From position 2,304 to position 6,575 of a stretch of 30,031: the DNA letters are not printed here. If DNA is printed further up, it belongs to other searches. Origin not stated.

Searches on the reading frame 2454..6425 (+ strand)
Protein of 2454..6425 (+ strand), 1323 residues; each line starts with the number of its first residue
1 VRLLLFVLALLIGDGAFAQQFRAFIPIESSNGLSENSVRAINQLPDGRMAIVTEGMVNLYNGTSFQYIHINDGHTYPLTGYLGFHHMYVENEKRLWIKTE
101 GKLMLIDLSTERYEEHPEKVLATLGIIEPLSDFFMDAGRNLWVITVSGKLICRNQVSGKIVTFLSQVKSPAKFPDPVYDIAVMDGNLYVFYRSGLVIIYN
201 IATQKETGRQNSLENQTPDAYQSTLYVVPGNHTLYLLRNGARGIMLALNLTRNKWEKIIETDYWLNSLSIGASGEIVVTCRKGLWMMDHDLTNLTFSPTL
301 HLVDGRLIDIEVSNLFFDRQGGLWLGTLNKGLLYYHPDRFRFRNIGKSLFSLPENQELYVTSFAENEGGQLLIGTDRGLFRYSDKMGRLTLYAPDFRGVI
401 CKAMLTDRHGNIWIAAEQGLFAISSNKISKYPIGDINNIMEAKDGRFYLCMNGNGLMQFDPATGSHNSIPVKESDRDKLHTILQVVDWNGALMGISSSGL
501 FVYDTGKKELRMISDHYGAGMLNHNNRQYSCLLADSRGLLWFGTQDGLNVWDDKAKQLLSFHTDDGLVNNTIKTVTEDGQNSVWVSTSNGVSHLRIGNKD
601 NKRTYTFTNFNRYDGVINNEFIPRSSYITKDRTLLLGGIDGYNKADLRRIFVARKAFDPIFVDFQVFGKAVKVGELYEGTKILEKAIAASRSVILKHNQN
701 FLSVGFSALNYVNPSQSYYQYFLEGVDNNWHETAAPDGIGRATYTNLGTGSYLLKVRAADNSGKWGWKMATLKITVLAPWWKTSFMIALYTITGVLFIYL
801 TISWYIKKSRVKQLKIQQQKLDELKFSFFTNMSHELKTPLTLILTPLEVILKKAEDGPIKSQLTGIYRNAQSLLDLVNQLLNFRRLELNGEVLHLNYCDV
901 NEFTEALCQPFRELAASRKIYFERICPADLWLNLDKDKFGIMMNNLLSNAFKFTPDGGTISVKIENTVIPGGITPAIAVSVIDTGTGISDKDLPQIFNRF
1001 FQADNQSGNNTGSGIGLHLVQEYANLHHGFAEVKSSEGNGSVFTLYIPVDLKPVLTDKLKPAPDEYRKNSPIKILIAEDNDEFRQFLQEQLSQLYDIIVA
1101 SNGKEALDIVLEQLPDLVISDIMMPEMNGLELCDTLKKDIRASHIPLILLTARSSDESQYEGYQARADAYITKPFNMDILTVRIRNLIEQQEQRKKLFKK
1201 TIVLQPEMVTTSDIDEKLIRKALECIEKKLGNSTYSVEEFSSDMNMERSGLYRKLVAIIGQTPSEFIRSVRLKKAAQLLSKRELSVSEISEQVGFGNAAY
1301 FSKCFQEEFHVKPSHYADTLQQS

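Call 79: search_protein_families(library=pfam, proteins=[window:2454-6425:+], max_evalue=0.01)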
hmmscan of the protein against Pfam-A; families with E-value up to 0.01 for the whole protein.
window:2454-6425:+ (1323 aa): 9 families
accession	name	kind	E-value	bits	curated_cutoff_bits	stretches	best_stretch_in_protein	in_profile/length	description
PF00072.30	Response_reg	-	1.1e-23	83.9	30.2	1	1074-1184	1-110/111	Response regulator receiver domain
PF02518.31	HATPase_c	-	5.4e-23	82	26.4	1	935-1050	2-110/111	Histidine kinase-, DNA gyrase B-, and HSP90-like ATPase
PF07494.17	Reg_prop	-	2.7e-18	64.1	20.4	0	526-545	4-23/24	Two component regulator propeller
PF12833.13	HTH_18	-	2.1e-17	63.6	33.6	1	1243-1317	4-78/80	Helix-turn-helix domain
PF07495.19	Y_Y_Y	-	3.1e-14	53.1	26.6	1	710-777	1-65/65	Y_Y_Y domain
PF00512.31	HisKA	-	6.9e-12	45.7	26.9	1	827-887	4-64/66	His Kinase A (phospho-acceptor) domain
PF00165.29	HTH_AraC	-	9.5e-08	32.4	26.6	1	1281-1316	6-40/42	Bacterial regulatory helix-turn-helix proteins, AraC family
PF08450.18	SGL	-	5.1e-06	26.7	26.3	0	271-330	48-106/246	SMP-30/Gluconolactonase/LRE-like region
PF03478.24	Beta-prop_KIB1-4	-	0.0089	16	27.4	0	175-239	112-172/242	KIB1-4 beta-propeller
